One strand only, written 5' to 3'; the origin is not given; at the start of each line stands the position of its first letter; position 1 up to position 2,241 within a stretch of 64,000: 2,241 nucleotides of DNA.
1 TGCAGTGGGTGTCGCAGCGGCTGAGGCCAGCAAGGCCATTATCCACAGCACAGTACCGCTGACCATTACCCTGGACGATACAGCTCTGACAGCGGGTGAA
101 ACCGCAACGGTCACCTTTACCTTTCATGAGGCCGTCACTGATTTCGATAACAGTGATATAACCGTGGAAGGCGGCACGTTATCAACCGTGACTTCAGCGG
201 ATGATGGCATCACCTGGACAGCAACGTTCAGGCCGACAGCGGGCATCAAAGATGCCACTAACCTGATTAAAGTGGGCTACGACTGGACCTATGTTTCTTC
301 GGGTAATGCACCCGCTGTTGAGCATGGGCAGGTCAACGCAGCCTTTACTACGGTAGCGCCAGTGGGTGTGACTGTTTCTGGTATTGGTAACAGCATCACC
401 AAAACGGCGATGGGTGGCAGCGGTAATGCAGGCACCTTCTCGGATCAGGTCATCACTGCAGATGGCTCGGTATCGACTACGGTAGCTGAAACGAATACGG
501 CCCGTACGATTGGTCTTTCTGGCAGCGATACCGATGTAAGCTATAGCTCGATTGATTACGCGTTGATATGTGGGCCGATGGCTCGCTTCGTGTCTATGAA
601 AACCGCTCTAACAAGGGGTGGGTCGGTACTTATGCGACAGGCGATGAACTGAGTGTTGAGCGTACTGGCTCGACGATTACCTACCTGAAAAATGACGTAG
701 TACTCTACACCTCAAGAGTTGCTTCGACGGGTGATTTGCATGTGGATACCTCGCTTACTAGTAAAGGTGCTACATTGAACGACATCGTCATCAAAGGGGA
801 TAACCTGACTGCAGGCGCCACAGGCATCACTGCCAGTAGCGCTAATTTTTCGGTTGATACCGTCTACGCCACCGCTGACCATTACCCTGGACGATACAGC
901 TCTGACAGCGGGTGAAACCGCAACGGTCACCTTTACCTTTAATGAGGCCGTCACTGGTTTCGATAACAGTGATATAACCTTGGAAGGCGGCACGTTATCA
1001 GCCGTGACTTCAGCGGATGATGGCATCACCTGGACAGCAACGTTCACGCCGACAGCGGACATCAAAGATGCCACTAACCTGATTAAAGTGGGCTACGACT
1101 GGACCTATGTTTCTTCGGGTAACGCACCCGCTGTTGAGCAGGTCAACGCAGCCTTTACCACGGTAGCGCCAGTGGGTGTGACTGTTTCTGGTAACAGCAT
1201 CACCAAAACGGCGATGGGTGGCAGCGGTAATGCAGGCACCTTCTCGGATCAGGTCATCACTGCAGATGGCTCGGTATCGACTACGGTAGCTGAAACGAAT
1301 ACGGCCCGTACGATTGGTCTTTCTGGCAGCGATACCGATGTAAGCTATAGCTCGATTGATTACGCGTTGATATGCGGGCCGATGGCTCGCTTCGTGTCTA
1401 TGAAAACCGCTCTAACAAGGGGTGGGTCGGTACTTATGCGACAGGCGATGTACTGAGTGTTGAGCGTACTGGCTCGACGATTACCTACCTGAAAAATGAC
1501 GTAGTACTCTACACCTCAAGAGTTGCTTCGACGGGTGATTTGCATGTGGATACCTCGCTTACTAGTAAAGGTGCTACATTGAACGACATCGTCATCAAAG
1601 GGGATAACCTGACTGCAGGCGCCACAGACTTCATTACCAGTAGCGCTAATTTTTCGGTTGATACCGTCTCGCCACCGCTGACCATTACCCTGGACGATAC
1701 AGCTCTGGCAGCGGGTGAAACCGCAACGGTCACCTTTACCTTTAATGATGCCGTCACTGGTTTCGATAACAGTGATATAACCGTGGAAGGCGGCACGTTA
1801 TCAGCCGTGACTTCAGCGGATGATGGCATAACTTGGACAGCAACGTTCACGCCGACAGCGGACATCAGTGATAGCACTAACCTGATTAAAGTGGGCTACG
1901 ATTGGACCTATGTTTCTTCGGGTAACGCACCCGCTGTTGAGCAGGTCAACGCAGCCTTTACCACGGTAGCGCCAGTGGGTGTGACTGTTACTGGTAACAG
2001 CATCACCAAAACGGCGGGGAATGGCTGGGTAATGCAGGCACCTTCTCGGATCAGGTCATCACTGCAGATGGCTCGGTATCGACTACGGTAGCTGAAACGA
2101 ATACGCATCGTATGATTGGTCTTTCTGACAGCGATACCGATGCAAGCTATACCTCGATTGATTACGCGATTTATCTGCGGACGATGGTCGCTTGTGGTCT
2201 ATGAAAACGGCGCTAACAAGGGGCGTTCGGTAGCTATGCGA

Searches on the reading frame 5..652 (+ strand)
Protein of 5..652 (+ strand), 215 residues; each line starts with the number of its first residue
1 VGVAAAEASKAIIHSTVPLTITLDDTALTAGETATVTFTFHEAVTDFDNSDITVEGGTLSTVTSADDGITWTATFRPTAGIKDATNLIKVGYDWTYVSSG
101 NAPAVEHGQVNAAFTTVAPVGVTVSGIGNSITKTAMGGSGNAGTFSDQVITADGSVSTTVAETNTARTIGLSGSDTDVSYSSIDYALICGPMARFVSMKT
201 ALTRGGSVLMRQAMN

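Call 59: search_protein_families(library=pfam, proteins=[window:5-652:+], max_evalue=0.001)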
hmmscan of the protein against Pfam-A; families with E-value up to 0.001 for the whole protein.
window:5-652:+ (215 aa): 1 family
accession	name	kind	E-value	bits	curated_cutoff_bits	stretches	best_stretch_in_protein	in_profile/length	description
PF19078.6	Big_12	-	6.9e-28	97.3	27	1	19-104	7-92/102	Bacterial Ig-like domain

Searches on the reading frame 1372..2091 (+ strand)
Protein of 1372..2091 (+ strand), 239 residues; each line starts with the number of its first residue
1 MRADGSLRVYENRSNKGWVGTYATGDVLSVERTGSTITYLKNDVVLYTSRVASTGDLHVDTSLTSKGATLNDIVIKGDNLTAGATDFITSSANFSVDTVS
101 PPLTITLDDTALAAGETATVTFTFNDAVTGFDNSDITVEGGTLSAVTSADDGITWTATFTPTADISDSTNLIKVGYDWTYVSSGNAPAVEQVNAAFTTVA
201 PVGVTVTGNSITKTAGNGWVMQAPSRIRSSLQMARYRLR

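Call 59: search_protein_families(library=pfam, proteins=[window:1372-2091:+], max_evalue=0.001)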
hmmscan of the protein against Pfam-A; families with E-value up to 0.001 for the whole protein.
window:1372-2091:+ (239 aa): 1 family
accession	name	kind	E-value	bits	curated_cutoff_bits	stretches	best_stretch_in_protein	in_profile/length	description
PF19078.6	Big_12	-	3.6e-30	104.6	27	1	97-188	1-92/102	Bacterial Ig-like domain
